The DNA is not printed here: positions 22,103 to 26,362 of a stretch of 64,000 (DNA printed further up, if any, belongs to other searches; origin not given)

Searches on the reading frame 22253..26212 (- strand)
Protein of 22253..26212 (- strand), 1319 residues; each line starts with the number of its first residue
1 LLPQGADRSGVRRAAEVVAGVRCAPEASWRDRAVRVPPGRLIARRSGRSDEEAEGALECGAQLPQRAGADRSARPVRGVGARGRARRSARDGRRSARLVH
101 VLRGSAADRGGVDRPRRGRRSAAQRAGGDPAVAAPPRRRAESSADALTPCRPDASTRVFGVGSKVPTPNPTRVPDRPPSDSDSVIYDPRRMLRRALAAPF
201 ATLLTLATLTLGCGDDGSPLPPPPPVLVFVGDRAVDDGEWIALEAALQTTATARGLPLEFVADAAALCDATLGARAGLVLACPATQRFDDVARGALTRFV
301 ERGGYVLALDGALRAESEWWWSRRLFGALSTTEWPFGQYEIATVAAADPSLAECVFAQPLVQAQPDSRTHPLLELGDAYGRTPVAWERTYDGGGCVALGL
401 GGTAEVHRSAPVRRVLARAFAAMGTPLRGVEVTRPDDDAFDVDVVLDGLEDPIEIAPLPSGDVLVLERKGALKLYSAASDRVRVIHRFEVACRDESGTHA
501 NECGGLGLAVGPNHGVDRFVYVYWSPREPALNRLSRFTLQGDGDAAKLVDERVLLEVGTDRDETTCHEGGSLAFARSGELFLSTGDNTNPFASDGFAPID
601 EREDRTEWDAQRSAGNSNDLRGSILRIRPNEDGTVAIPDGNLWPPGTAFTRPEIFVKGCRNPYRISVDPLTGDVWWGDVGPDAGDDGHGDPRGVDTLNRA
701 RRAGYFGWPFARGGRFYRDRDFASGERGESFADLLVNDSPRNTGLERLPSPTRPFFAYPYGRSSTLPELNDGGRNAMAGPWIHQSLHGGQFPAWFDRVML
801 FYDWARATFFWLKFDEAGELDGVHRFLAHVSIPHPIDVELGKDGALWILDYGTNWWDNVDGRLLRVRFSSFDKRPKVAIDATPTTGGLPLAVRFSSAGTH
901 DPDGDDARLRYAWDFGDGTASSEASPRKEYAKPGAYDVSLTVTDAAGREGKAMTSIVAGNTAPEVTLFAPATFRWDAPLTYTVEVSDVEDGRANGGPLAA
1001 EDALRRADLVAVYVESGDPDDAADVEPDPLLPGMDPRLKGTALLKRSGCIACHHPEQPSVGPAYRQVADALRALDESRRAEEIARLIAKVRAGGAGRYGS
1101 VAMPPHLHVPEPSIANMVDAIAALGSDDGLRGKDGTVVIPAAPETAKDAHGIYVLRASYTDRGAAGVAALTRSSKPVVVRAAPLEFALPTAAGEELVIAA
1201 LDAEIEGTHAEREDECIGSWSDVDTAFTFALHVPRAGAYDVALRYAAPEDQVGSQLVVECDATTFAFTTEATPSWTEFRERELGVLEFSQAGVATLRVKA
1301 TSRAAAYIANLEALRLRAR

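Call 20: search_protein_families(library=pfam, proteins=[window:22253-26212:-], max_evalue=0.001)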
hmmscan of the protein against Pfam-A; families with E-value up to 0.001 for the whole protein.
window:22253-26212:- (1319 aa): 5 families
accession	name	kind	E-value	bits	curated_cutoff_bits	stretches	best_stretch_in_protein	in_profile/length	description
PF07995.17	GSDH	-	4e-29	102.4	25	1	449-731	1-242/332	Glucose / Sorbosone dehydrogenase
PF18911.6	PKD_4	-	3.4e-17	62.7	27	1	882-951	10-77/85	PKD domain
PF00801.26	PKD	-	1.6e-11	44.4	23.5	1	880-952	5-75/80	PKD domain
PF06283.17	ThuA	-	1.4e-09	38.9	33.4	1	226-420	2-206/209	Trehalose utilisation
PF16871.11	DUF5077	-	8.3e-06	26.4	24.6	1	1212-1317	19-118/122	Domain of unknown function (DUF5077)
